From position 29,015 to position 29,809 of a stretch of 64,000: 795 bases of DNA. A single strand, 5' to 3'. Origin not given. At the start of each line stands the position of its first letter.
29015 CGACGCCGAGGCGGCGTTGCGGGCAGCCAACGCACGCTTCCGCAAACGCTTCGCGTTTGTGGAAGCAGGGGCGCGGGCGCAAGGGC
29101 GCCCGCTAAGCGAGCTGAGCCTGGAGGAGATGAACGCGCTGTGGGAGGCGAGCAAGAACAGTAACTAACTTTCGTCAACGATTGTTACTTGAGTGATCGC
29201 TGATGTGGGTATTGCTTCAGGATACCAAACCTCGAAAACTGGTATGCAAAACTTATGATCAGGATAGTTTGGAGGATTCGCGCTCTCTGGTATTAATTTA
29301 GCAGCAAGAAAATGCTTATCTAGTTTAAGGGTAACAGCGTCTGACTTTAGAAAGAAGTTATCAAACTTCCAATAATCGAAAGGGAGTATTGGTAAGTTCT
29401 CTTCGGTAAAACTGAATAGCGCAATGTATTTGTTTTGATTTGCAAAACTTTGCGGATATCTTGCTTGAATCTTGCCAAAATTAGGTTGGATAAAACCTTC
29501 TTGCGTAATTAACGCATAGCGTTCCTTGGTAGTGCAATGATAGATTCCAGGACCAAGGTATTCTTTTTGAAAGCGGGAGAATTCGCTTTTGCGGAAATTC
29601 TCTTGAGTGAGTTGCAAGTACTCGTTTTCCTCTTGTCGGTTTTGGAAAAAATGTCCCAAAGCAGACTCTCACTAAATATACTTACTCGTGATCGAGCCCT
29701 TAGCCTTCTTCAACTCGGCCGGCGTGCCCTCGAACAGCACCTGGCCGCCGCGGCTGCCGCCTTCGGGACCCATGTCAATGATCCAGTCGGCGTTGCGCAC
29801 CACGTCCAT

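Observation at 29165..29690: Single-gene low-GC cassette on the 3' end of a UvrA paralog encodes an orphan protein with an ADP-ribosyltransferase-like motif pattern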

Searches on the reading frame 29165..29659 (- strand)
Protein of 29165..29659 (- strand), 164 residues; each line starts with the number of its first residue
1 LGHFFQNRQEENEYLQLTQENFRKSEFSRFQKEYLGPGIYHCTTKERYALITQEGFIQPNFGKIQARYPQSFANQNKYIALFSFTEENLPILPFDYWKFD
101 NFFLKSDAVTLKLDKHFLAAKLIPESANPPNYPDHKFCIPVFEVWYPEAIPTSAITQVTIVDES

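Call 5: search_protein_families(library=pfam, proteins=[window:29165-29659:-], max_evalue=10)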
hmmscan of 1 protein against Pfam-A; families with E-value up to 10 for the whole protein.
window:29165-29659:- (164 aa): 0 families

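Call 6: search_protein_families(library=padloc, proteins=[window:29165-29659:-], max_evalue=10)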
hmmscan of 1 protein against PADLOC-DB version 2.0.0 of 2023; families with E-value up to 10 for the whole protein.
window:29165-29659:- (164 aa): 0 families

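Call 7: search_solved_structures(query=window:29165-29659:-, max_evalue=10)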
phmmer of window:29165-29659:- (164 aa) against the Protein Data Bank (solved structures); distinct sequences matched with E-value up to 10: 3.
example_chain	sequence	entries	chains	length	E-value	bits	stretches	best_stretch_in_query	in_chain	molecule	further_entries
4cxg_A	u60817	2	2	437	1.5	12.2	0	59-112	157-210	ELONGATION FACTOR 1A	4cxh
3vmf_A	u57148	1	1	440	1.5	12.2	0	59-112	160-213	Elongation factor 1-alpha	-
3wxm_A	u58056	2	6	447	1.6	12.1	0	59-112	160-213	Elongation factor 1-alpha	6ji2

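Call 8: find_homologous_proteins(query=window:29165-29659:-, max_evalue=0.01)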
Query window:29165-29659:- (164 aa): 1 proteins with E <= 0.01 among 9 candidates.
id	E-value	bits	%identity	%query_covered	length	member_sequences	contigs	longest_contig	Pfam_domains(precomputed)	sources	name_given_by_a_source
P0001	1.9e-97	342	99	91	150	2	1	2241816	-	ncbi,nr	ncbi:MAG: hypothetical protein KF701_06515 [Anaerolineales bacterium]|nr:MAG: hypothetical protein K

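Call 13: predict_structure(protein=window:29165-29659:-)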
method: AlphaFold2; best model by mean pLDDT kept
length: 164 residues; sequences in the alignment: 1
mean_pLDDT: 31.7   pTM: 0.19
mean pLDDT of the five models: 31.7, 31.3, 30.7, 29.5, 28.1
residues with pLDDT >= 90: 0; 70-90: 0; 50-70: 0; < 50: 164
segments of 3 or more residues with pLDDT < 50: 1-164
pLDDT, mean of each block of 10 residues (from residue 1): 26 29 35 34 31 33 33 34 30 28 32 32 32 32 33 34 31
secondary structure, 60 per line:
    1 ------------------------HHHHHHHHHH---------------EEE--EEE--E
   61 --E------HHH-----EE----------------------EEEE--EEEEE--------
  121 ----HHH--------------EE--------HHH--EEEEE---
elements in order: H25-34 E50-52 E55-57 E102-105 E108-112 E157-161

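Call 14: search_protein_families(library=ncbifam, proteins=[window:29165-29659:-], max_evalue=0.01)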
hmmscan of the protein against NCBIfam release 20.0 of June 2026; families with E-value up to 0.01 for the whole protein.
window:29165-29659:- (164 aa): 0 families

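Call 15: search_protein_families(library=phrogs, proteins=[window:29165-29659:-], max_evalue=10)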
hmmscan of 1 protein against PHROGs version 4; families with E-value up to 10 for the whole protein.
window:29165-29659:- (164 aa): 1 family
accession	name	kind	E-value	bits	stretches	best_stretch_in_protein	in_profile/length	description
phrog_5375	-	unknown function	0.21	12.6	1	8-87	48-123/164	-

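Call 16: search_protein_representatives(protein=window:29165-29659:-)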
Query: 164 residues. Proteins with E-value up to 0.001 (for the whole library): 102; up to 1e-10: 12; up to 1e-30: 1. The best 102 are listed.
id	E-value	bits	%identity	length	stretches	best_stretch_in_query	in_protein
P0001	6.0e-98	342.1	99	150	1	15-164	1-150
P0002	4.9e-26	108.2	41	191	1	4-160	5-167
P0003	1.2e-15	74.4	36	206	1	31-160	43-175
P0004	2.4e-15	73.4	37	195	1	18-153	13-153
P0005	3.1e-14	69.8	37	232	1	21-160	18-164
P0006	6.0e-14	68.9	38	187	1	35-156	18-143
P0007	8.2e-14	68.4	34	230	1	7-160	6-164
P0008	9.6e-14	68.2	40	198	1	13-157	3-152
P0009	1.1e-13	68.0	44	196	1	34-161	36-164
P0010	1.4e-13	67.6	38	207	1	17-158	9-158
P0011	3.9e-11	59.7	38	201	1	35-158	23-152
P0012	7.3e-11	58.8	37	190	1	35-154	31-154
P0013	2.3e-10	57.2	43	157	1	48-158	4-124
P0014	2.7e-10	57.0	36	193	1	35-158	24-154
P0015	7.7e-10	55.5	34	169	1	34-153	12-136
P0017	9.8e-10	55.2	32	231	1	12-160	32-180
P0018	9.9e-10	55.1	34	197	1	16-160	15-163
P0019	1.7e-09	54.4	34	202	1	32-160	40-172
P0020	1.7e-09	54.4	31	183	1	12-159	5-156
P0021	1.7e-09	54.3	37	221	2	35-161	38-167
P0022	1.9e-09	54.2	37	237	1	26-156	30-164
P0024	3.2e-09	53.5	34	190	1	10-160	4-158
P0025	6.8e-09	52.4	39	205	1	35-161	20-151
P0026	9.7e-09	51.9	32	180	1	33-160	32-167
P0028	1.3e-08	51.5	35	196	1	20-161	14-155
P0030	2.7e-08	50.5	37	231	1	37-161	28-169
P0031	3.7e-08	50.0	33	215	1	33-158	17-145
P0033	4.2e-08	49.8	37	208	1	33-157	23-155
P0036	7.1e-08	49.1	36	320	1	35-161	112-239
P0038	8.9e-08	48.8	34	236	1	34-161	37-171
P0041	1.2e-07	48.4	34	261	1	38-157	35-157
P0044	2.5e-07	47.4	30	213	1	35-161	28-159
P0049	5.5e-07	46.2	33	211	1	32-161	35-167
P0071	3.2e-05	40.5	33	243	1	37-157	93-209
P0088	2.6e-04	37.5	34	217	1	4-161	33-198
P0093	3.3e-04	37.2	28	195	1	25-160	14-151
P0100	7.5e-04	36.0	41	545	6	25-51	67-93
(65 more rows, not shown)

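Call 20: search_solved_structures(query=A1, max_evalue=10, show_alignments=3)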
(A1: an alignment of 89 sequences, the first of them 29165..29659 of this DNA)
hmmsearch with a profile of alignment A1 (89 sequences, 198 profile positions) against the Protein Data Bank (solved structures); distinct sequences matched with E-value up to 10: 2.
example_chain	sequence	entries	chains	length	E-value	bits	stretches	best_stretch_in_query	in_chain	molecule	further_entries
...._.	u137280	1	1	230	0.068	15.9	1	25-52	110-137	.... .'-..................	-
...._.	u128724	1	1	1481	1.2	11.8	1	28-56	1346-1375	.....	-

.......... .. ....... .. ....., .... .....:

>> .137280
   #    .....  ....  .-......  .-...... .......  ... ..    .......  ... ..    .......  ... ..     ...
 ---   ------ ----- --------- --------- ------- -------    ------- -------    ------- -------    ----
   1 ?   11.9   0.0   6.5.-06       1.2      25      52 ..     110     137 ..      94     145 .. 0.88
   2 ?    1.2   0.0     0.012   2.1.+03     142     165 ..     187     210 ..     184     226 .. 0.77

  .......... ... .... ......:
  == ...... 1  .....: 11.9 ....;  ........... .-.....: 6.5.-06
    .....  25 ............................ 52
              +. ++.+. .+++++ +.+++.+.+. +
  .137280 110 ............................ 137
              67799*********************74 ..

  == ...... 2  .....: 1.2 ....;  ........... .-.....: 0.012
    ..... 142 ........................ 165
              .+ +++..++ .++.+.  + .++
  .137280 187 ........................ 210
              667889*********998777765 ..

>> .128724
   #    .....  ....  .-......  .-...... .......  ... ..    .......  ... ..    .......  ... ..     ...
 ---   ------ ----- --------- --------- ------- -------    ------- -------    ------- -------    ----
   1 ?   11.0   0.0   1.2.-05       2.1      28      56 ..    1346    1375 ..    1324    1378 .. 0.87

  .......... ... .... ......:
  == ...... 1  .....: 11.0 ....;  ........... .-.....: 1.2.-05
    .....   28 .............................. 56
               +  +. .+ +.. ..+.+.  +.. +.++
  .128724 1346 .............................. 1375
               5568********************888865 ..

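Call 21: search_protein_families(library=pfam, alignment_id=A1, max_evalue=1)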
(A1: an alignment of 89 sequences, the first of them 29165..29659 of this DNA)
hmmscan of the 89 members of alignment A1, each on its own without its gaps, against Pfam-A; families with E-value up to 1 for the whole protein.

A. member 1, window:29165-29659:- (164 aa): 0 families

B. families by the number of members that match (of 89 scanned): 23 families
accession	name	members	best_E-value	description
PF07960.16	CBP4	2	0.082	CBP4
PF06108.18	DUF952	1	0.0051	Protein of unknown function (DUF952)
PF10648.15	Gmad2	1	0.016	Immunoglobulin-like domain of bacterial spore germination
PF19505.4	DUF6039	1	0.045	Family of unknown function (DUF6039)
PF19181.5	DUF5863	1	0.057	Family of unknown function (DUF5863)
PF19016.5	DUF5745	1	0.066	Domain of unknown function (DUF5745)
PF23693.1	YmgM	1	0.07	YmgM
PF11408.13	Helicase_Sgs1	1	0.077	Sgs1 RecQ helicase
PF07659.16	DUF1599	1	0.078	Nucleotide modification associated domain 1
PF09710.15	Trep_dent_lipo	1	0.09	Treponema clustered lipoprotein (Trep_dent_lipo)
PF18328.6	PfaD_N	1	0.094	Fatty acid synthase subunit PfaD N-terminal domain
PF13044.11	Fusion_F0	1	0.1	Fusion glycoprotein F0, Isavirus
PF23650.1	DUF7148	1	0.11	Domain of unknown function (DUF7148)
PF02216.22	B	1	0.12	B domain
PF22804.1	ASA5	1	0.15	F1F0 ATP synthase subunit ASA5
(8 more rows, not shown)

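Call 22: find_encoding_contigs(protein=P0002, flank=8000, max_places=4)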
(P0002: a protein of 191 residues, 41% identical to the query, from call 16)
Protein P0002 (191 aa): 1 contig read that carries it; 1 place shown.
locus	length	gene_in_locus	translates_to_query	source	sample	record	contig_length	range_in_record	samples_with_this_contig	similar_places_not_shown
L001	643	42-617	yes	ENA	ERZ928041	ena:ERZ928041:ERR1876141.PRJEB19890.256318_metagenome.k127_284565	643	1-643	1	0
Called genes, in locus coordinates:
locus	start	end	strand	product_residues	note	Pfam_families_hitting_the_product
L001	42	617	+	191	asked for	-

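Call 23: find_encoding_contigs(protein=P0003, flank=8000, max_places=4)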
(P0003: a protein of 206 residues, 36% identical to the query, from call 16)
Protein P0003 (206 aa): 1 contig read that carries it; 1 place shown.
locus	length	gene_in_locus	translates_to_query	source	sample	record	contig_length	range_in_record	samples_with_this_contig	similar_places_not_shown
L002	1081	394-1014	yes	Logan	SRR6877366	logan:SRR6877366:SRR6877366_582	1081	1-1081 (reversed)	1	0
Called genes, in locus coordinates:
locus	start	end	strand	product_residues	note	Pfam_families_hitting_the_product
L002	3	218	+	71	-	?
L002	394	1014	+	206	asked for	-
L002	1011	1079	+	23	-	?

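Call 25: predict_structure(alignment_id=A1)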
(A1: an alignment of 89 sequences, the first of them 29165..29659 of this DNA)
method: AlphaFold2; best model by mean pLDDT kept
length: 164 residues; sequences in the alignment: 89
mean_pLDDT: 93.6   pTM: 0.87
mean pLDDT of the five models: 93.6, 93.0, 92.6, 92.6, 92.1
residues with pLDDT >= 90: 144; 70-90: 12; 50-70: 8; < 50: 0
segments of 3 or more residues with pLDDT < 50: none
pLDDT, mean of each block of 10 residues (from residue 1): 88 96 97 97 97 98 91 95 97 95 96 98 90 73 97 98 78
secondary structure, 60 per line:
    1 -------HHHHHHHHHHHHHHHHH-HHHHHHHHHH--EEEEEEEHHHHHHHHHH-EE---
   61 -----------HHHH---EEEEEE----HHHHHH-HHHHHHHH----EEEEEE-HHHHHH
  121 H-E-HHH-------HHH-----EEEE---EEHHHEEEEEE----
elements in order: H8-24 H26-35 E38-44 H45-54 H72-75 E79-84 H89-94 H96-103 E108-113 H115-121 E143-146 E155-160

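Call 28: fold_search(model_id=the predicted structure, library=pdb)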
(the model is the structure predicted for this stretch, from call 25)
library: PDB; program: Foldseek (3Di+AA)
matches with E <= 10: 52; with E <= 0.001: 1
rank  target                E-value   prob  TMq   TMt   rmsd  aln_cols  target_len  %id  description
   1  2o0q                  9.0e-04  1.00  0.46  0.64   4.0       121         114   12  X-ray Crystal Structure of Protein CC0527 from Caulobacter crescentus. Northeast Structural Genomics Consortium Target C (released 2006-12-12)
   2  2o0p                  2.4e-03  1.00  0.46  0.63   4.0       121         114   11  X-ray Crystal Structure of Protein CC0527 (V27M / L66M double mutant) from Caulobacter crescentus. Northeast Structural  (released 2006-12-12)
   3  8tfz_A                1.4e-02  0.99  0.36  0.34   7.3       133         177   16  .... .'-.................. (Tpt1) from Pyrococcus horikoshii in complex with NAD (released 2023-11-08)
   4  8tfi                  1.6e-02  0.99  0.35  0.33   7.6       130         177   14  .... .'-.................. (Tpt1) from Pyrococcus horikoshii (released 2023-11-08)
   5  1wfx                  2.3e-02  0.99  0.37  0.34   5.5       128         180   17  Crystal Structure of APE0204 from Aeropyrum pernix (released 2004-11-27)
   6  2jqn_MODEL_1_A        3.4e-02  0.97  0.37  0.50   7.8       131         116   11  Solution NMR structure of CC0527 from Caulobacter crescentus. Northeast Structural Genomics Target CCR55 (released 2007-07-03)
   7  9ld3_A                4.4e-02  0.98  0.37  0.34   7.5       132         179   14  The complex structure of K63A/2',3',5'-P-A/ADPR (released 2025-11-12)
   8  8tg3                  4.9e-02  0.90  0.34  0.31   6.9       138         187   16  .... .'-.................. (Tpt1) from Aeropyrum pernix in complex with ADP-ribose-1" -phosphate (released 2023-11-08)
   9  8baq                  5.6e-02  0.90  0.45  0.37   9.2       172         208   13  E. coli C7 DarT1 in complex with NAD+ (released 2023-07-12)
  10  8tg6                  6.8e-02  0.92  0.35  0.32   5.9       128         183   16  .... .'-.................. (Tpt1) from Aeropyrum pernix in complex with sulfate anions (released 2023-11-08)
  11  9ldc_A                7.7e-02  0.96  0.37  0.35   7.4       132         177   15  The structure of TkoKptA/DNA/ADPR complex-B* (released 2025-11-12)
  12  9ld6_A                8.7e-02  0.92  0.36  0.33   7.4       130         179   13  The complex structure of TkoKptA/DNA/NAD+ (released 2025-11-12)
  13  7omx                  1.2e-01  0.84  0.44  0.38   8.3       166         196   12  Thermus sp. 2.9 DarT in complex with carba-NAD+ (released 2021-06-23)
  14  9ldg_B                1.3e-01  0.91  0.35  0.33   8.1       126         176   17  The structure of TkoKptA/DNA/Appr>P complex-B (released 2025-11-12)
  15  7omv                  1.3e-01  0.72  0.40  0.33   8.5       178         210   12  Thermus sp. 2.9 DarT (released 2021-06-23)
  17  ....                  1.7e-01  0.96  0.37  0.49   4.8       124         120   14  Crystal structure of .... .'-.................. from Saccharomyces cerevisiae (released 2023-07-26)
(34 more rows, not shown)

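Call 29: fold_search(model_id=the predicted structure, library=viral)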
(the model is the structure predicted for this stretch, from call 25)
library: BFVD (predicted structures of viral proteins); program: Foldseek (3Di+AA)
matches with E <= 10: 124; with E <= 0.001: 2
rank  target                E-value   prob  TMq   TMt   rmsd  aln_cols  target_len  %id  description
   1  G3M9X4                2.0e-04  1.00  0.42  0.32  10.1       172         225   20  Gp233 [Bacillus phage G]
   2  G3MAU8                2.4e-04  1.00  0.44  0.49   6.7       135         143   18  Gp568 [Bacillus phage G]
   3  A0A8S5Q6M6            1.0e-03  1.00  0.43  0.29  10.9       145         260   16  Uncharacterized protein [Myoviridae sp. ctTRu92]
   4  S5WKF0                1.1e-03  1.00  0.41  0.52   7.4       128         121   22  Putative RNA 2'-phosphotransferase [Pseudomonas phage PaBG]
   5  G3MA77                1.5e-03  1.00  0.44  0.46   6.0       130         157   18  Gp336 [Bacillus phage G]
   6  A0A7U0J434            2.4e-03  1.00  0.47  0.53   5.9       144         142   12  (no name in the UniProt tables at hand)
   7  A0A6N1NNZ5            4.3e-03  1.00  0.44  0.43   6.9       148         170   17  Uncharacterized protein [Tupanvirus soda lake]
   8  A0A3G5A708            6.2e-03  0.99  0.39  0.48   7.4       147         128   16  Uncharacterized protein [Hyperionvirus sp.]
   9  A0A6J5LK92            6.2e-03  0.98  0.39  0.15   8.2       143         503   17  ASCH domain containing protein [uncultured Caudovirales phage]
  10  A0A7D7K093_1          7.5e-03  0.99  0.41  0.07  12.2       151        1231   13  Structural protein [Flavobacterium phage vB_FspP_elemoC_14-1A]
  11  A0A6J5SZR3            1.0e-02  0.98  0.39  0.24   6.5       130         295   18  Uncharacterized protein [uncultured Caudovirales phage]
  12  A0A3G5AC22            1.1e-02  0.98  0.40  0.48  10.2       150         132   11  Uncharacterized protein [Hyperionvirus sp.]
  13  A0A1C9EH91            1.2e-02  0.96  0.38  0.49  12.9       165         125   16  Uncharacterized protein [Mycobacterium phage Tonenili]
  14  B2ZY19                1.2e-02  0.94  0.37  0.27   8.1       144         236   14  Uncharacterized protein [Ralstonia phage phiRSL1]
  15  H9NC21                1.3e-02  0.99  0.44  0.35   6.6       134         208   15  (no name in the UniProt tables at hand)
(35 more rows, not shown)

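Call 31: find_homologous_proteins(query=A1, max_evalue=0.001)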
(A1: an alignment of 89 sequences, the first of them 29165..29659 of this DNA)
Query A1 (89 sequences) (164 aa, profile of the alignment): 5 proteins with E <= 0.001 among 1117 candidates.
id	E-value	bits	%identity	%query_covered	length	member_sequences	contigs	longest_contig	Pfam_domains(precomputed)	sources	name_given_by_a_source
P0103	1.8e-62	228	37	87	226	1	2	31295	-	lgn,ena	-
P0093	9.2e-44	167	27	84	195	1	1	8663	-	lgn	-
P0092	6.1e-40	155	30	75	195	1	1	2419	-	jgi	jgi:hypothetical protein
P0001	5.9e-39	152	99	91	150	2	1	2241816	-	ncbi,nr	ncbi:MAG: hypothetical protein KF701_06515 [Anaerolineales bacterium]|nr:MAG: hypothetical protein K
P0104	2.0e-36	143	29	79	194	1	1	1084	-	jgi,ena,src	-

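Call 32: find_encoding_contigs(protein=P0103, flank=10000, max_places=3)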
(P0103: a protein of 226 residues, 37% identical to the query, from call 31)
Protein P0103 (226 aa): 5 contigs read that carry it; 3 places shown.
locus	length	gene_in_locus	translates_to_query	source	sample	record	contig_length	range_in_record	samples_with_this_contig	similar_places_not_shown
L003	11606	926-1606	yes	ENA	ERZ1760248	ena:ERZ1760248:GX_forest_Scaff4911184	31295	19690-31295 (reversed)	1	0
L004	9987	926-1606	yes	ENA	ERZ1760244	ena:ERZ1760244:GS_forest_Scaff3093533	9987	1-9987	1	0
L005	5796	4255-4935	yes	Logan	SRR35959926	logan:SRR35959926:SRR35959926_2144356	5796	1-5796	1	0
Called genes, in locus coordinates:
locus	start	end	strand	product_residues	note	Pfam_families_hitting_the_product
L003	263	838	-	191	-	-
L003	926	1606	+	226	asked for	-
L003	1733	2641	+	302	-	PF05721:PhyH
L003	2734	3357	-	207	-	PF01726:LexA_DNA_bind, PF00717:Peptidase_S24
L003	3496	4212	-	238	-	PF04366:Ysc84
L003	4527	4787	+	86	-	PF25183:OMP_b-brl_4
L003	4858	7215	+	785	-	PF06452:CBM9_1, PF19313:DUF5916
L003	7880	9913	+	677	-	PF07731:Cu-oxidase_2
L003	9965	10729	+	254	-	PF02630:SCO1-SenC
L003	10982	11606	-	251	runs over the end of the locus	PF01374:Glyco_hydro_46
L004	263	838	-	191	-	-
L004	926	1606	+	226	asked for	-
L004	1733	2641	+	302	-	PF05721:PhyH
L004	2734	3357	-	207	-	PF01726:LexA_DNA_bind, PF00717:Peptidase_S24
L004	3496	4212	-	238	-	PF04366:Ysc84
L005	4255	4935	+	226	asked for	-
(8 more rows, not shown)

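Call 33: find_encoding_contigs(protein=P0093, flank=10000, max_places=3)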
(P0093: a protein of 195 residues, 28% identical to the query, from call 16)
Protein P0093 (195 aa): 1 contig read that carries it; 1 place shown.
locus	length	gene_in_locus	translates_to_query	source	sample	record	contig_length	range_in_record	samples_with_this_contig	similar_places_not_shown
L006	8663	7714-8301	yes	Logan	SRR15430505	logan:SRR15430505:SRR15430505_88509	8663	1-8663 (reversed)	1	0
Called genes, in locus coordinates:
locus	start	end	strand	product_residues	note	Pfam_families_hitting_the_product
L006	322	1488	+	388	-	PF13102:Phage_int_SAM_5 (weak), PF14659:Phage_int_SAM_3, PF00589:Phage_integrase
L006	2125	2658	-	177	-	PF13365:Trypsin_2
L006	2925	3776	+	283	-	-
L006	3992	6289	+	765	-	PF02171:Piwi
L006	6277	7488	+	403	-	PF18742:DpnII-MboI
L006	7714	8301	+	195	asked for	-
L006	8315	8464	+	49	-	-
